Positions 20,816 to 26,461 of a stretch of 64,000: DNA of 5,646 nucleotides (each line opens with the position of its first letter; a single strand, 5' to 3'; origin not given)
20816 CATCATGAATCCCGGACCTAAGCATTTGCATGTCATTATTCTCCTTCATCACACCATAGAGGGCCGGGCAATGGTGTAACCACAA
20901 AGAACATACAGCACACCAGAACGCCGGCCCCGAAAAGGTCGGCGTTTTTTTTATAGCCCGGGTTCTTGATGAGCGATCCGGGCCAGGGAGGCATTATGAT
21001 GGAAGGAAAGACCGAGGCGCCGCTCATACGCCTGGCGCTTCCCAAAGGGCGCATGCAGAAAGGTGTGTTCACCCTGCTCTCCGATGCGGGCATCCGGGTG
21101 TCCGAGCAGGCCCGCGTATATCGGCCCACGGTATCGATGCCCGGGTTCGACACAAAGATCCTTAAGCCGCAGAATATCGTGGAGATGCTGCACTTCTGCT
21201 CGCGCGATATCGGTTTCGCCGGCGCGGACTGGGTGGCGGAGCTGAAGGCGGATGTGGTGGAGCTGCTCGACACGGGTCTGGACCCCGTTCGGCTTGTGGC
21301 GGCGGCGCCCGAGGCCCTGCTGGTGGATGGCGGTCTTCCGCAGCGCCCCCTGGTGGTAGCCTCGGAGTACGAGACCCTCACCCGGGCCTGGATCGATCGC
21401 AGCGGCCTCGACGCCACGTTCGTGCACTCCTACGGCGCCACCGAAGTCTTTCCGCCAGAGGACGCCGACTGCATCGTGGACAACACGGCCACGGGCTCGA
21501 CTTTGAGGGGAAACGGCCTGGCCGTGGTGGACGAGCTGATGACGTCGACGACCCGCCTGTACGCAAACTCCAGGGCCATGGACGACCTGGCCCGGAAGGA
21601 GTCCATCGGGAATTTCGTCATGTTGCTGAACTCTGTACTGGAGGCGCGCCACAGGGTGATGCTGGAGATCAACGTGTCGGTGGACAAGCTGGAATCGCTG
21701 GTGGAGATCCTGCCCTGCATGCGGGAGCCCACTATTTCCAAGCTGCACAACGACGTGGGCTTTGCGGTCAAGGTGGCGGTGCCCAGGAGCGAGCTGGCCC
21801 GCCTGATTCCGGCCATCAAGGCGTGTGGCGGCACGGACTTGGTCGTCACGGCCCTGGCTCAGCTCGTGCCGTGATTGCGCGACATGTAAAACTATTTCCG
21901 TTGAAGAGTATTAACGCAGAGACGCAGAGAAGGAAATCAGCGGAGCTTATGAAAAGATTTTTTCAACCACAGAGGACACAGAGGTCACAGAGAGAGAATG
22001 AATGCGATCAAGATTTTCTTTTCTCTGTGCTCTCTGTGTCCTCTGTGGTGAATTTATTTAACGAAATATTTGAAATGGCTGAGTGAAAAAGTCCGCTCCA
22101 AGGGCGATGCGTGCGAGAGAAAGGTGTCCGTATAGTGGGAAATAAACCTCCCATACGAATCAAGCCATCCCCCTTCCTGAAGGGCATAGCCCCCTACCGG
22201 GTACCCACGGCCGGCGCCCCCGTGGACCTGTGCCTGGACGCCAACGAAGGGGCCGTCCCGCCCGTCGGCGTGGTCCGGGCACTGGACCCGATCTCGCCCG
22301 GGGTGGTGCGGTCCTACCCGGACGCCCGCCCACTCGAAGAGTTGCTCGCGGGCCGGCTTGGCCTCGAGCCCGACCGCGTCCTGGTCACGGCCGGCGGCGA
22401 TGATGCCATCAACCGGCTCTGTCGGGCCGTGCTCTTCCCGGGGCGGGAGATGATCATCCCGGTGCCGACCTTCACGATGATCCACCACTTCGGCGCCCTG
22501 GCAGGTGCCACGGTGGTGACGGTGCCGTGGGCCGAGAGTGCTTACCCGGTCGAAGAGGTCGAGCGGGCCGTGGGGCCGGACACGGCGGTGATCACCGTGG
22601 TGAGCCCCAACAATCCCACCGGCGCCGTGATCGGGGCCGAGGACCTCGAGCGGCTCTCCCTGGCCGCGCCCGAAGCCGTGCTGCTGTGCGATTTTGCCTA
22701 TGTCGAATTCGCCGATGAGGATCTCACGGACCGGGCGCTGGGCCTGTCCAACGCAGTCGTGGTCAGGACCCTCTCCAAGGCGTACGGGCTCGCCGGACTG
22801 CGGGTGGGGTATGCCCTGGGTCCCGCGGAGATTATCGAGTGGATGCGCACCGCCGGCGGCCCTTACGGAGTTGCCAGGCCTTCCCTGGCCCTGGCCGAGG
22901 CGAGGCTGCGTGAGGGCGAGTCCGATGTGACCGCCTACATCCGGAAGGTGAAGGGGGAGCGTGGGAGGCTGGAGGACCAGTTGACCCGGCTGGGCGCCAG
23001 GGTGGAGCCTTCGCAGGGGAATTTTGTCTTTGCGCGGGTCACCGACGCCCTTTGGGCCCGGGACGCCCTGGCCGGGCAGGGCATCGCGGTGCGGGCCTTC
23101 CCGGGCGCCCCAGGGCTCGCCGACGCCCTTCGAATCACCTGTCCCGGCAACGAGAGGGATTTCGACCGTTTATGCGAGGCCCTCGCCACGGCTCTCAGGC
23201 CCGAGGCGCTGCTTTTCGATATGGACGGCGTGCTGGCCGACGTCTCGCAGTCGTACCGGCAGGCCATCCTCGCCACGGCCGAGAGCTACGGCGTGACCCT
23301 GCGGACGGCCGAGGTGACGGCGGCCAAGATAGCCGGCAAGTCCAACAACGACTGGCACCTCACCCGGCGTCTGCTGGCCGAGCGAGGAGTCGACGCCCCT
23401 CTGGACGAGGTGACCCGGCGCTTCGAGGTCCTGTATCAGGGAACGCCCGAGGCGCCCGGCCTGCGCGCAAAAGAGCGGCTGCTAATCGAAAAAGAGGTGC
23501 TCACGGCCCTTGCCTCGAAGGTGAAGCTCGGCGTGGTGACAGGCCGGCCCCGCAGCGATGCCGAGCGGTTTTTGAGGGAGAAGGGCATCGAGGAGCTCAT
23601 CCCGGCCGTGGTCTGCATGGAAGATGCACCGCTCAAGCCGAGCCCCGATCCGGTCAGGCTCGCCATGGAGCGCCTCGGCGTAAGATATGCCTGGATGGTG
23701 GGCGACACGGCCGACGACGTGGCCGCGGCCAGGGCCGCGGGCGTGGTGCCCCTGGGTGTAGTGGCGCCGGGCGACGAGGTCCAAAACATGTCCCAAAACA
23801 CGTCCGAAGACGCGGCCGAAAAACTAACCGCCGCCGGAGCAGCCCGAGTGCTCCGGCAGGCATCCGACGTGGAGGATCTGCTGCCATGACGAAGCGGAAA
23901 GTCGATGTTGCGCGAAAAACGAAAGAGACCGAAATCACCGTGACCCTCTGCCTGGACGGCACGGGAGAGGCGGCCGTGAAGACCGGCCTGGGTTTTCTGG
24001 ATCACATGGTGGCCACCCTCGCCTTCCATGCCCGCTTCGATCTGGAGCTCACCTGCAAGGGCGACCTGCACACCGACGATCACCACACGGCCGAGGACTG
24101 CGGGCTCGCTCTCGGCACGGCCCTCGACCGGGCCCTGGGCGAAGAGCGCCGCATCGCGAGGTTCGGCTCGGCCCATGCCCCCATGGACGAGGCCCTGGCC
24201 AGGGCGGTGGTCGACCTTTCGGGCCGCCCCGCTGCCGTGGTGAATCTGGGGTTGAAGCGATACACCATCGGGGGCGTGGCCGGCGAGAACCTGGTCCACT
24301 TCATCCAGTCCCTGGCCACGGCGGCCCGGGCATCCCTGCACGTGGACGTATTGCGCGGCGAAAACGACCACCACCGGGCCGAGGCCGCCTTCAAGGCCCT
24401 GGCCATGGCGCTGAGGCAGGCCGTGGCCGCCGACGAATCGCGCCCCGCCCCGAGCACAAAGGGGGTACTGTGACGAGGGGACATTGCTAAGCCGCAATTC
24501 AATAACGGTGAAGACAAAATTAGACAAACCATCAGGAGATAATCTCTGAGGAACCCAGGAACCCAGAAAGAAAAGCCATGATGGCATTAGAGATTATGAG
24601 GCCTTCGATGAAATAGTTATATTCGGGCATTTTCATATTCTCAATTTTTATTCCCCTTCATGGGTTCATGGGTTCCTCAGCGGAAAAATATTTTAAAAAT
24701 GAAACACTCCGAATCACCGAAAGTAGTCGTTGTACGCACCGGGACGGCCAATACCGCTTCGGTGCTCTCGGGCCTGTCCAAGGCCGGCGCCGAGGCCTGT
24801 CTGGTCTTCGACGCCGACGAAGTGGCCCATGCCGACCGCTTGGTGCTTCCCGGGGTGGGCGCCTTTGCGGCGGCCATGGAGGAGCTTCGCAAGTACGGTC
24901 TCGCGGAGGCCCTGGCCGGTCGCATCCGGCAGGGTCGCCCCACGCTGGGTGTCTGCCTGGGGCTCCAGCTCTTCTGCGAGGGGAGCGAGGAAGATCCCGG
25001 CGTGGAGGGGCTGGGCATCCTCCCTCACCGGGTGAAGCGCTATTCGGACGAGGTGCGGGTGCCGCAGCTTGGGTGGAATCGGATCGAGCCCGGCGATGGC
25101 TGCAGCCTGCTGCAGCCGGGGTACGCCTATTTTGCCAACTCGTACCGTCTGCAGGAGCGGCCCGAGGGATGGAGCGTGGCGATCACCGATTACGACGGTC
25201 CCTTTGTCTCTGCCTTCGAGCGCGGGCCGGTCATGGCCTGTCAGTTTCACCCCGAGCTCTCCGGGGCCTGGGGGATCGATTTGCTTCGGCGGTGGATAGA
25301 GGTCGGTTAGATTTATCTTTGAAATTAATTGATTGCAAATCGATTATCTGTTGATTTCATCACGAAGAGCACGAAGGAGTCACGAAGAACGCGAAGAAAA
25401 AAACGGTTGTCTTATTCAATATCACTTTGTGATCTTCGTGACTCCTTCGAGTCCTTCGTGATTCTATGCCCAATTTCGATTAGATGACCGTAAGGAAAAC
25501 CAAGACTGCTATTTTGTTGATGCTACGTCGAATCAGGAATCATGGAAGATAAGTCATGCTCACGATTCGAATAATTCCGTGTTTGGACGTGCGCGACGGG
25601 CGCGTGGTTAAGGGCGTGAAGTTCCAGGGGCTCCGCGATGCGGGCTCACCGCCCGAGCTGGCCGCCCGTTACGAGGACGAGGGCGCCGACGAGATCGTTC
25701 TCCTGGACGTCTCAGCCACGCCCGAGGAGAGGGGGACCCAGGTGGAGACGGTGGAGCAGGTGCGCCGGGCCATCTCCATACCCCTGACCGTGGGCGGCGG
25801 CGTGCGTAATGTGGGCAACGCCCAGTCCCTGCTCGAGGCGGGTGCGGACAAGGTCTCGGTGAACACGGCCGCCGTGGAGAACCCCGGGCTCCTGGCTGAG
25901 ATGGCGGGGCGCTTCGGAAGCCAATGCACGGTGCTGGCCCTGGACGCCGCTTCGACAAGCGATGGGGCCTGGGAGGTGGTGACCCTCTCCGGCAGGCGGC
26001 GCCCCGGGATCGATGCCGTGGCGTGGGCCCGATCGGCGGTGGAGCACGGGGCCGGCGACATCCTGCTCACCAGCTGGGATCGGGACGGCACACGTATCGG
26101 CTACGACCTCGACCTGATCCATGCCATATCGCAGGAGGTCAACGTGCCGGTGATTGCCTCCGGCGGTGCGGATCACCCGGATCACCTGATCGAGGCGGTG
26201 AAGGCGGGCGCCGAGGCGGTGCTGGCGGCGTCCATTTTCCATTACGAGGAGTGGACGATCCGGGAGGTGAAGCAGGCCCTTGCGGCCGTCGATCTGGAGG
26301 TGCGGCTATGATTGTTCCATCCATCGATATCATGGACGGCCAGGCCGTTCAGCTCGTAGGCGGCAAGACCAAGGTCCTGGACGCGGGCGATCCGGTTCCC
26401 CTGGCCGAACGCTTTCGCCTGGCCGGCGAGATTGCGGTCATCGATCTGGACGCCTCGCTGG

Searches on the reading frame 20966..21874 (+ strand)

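Call 22: search_protein_families(library=pfam, proteins=[window:20966-21874:+], max_evalue=0.001)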
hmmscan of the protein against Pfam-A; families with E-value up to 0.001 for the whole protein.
window:20966-21874:+ (302 aa): 2 families
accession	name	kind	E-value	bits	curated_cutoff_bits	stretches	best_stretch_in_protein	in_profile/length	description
PF01634.23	HisG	-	2.2e-31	109.4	25.5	1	67-219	1-154/158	ATP phosphoribosyltransferase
PF08029.16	HisG_C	-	2.6e-18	66.4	23.5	1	227-297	1-71/73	HisG, C-terminal domain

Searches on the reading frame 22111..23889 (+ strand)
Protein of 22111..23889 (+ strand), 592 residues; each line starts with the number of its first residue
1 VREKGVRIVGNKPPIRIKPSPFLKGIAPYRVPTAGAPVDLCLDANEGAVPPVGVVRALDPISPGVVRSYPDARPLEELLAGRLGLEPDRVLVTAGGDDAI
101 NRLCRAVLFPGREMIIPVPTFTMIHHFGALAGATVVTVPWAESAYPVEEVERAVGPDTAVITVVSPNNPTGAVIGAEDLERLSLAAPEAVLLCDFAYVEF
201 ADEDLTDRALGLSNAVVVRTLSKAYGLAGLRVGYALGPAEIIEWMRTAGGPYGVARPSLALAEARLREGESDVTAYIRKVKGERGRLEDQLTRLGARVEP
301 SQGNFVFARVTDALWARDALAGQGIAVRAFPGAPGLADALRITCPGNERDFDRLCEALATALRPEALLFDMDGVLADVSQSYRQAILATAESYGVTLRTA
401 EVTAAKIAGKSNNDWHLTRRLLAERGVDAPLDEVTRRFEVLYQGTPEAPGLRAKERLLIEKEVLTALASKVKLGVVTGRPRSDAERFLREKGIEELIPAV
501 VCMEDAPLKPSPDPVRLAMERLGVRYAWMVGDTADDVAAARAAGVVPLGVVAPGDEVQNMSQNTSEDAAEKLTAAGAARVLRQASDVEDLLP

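Call 22: search_protein_families(library=pfam, proteins=[window:22111-23889:+], max_evalue=0.001)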
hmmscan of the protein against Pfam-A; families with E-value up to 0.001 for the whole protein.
window:22111-23889:+ (592 aa): 5 families
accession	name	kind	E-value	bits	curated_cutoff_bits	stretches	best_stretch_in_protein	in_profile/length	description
PF00155.27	Aminotran_1_2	-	4.7e-46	158.1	19.7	1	54-358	23-361/361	Aminotransferase class I and II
PF13419.12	HAD_2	-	1.5e-20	74.5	23.8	1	367-546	1-174/178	Haloacid dehalogenase-like hydrolase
PF00702.32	Hydrolase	-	6.5e-20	72.8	26.4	1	365-544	2-191/191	haloacid dehalogenase-like hydrolase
PF13242.12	Hydrolase_like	-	4.9e-06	26.8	22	1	509-547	4-45/75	HAD-hyrolase-like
PF12710.13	HAD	-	0.00019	22.4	27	1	368-541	2-189/189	haloacid dehalogenase-like hydrolase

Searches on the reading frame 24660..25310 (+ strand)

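Call 22: search_protein_families(library=pfam, proteins=[window:24660-25310:+], max_evalue=0.001)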
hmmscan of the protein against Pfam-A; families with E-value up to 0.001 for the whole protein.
window:24660-25310:+ (216 aa): 3 families
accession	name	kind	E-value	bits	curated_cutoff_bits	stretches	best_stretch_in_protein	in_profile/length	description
PF00117.34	GATase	-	3.8e-12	46.7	22.8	1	57-201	43-174/190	Glutamine amidotransferase class-I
PF01174.25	SNO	-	2.3e-11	44.4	27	1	39-201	15-172/188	SNO glutamine amidotransferase family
PF07685.20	GATase_3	-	5.3e-09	36.4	27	1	48-126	28-116/196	CobB/CobQ-like glutamine amidotransferase domain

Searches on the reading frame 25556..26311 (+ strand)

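Call 22: search_protein_families(library=pfam, proteins=[window:25556-26311:+], max_evalue=0.001)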
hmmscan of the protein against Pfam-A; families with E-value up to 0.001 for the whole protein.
window:25556-26311:+ (251 aa): 9 families
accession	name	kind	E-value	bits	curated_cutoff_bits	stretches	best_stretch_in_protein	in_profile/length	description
PF00977.27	His_biosynth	-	1e-75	254.6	23.6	1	5-233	1-227/228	Histidine biosynthesis protein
PF01207.24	Dus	-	7e-12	45.5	20.4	1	34-115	142-226/311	Dihydrouridine synthase (Dus)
PF05690.20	ThiG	-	1.7e-09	37.8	23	0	35-117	136-217/247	Thiazole biosynthesis protein ThiG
PF02581.23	TMP-TENI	-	2.6e-08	33.9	27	1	35-105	107-179/180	Thiamine monophosphate synthase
PF00478.31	IMPDH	-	5.1e-08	32.7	25.6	0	191-228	202-239/345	IMP dehydrogenase / GMP reductase domain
PF01180.27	DHO_dh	-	1.9e-07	31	27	1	185-243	227-288/291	Dihydroorotate dehydrogenase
PF03060.21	NMO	-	8.5e-07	29.1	28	0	150-228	141-225/331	Nitronate monooxygenase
PF04309.18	G3P_antiterm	-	3.2e-06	27.1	27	0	186-223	129-166/173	Glycerol-3-phosphate responsive antiterminator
PF01070.24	FMN_dh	-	0.00067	19.2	24.9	0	184-230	259-307/350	FMN-dependent dehydrogenase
